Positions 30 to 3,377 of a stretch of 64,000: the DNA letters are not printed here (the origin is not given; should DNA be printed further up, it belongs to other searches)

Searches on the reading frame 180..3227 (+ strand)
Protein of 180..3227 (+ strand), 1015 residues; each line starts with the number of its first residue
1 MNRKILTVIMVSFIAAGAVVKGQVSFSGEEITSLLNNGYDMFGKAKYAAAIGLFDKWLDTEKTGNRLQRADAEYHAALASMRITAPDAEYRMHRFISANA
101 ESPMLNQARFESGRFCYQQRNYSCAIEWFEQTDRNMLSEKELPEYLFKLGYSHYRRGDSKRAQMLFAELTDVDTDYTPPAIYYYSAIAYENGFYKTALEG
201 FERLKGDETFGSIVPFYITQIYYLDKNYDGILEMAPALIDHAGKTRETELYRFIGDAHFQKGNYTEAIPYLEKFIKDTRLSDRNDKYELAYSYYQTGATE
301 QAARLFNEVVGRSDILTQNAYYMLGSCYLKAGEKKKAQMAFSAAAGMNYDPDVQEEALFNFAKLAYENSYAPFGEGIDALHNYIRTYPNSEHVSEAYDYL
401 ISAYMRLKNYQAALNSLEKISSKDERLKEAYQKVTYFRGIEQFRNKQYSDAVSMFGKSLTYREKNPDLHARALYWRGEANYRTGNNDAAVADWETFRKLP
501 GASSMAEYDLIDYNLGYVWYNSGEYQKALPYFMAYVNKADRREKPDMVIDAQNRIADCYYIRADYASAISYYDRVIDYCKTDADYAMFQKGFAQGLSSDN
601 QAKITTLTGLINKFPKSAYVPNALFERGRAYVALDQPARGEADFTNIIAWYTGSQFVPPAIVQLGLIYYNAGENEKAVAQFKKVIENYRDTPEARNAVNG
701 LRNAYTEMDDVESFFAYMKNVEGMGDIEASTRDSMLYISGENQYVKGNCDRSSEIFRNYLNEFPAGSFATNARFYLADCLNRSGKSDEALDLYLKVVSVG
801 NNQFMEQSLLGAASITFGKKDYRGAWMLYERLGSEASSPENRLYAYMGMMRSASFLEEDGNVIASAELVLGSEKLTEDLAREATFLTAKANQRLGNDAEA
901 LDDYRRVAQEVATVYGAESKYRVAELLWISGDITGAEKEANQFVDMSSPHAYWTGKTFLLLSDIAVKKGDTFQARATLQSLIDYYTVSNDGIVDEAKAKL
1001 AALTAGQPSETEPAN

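Call 49: search_protein_families(library=pfam, proteins=[window:180-3227:+])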
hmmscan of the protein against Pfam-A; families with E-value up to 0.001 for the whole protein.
window:180-3227:+ (1015 aa): 20 families
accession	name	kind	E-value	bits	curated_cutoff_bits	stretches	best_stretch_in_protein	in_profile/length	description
PF13174.12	TPR_6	-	3.4e-38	128.1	26.3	0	660-690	2-32/33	Tetratricopeptide repeat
PF13432.12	TPR_16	-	8.8e-33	112.8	32.7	2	439-493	4-53/65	Tetratricopeptide repeat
PF07719.23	TPR_2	-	9e-31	103.9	27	0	249-275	2-28/34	Tetratricopeptide repeat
PF00515.34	TPR_1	-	3.5e-23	80.8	27.8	0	663-687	6-30/34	Tetratricopeptide repeat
PF13424.12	TPR_12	-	4.4e-23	81.7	30.1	0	512-578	6-74/77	Tetratricopeptide repeat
PF13181.12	TPR_8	-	6.2e-21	73.2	25.7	0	660-689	3-32/34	Tetratricopeptide repeat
PF13428.12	TPR_14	-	7.3e-18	63.7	23.5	0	660-696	3-39/44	Tetratricopeptide repeat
PF14559.12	TPR_19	-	5.9e-16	59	25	0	296-354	4-62/68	Tetratricopeptide repeat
PF12895.13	ANAPC3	-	1.5e-15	57.7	27.2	1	261-341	2-79/82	Anaphase-promoting complex, cyclosome, subunit 3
PF13525.12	YfiO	-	1e-10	42.2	25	0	247-304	5-63/203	Outer membrane lipoprotein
PF13371.12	TPR_9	-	2.1e-09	37.7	35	0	247-278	28-59/73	Tetratricopeptide repeat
PF20308.4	TPR-S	-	1.1e-08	36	27.6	0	263-331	1-64/102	Tetratricopeptide Repeats-Sensor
PF13176.12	TPR_7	-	5.7e-08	32.7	27.9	0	253-282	4-32/36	Tetratricopeptide repeat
PF13374.12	TPR_10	-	2.3e-07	31.1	27.5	0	663-686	7-30/42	Tetratricopeptide repeat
PF13429.12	TPR_15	-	2.1e-05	24.5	26.2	0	287-422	114-242/280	Tetratricopeptide repeat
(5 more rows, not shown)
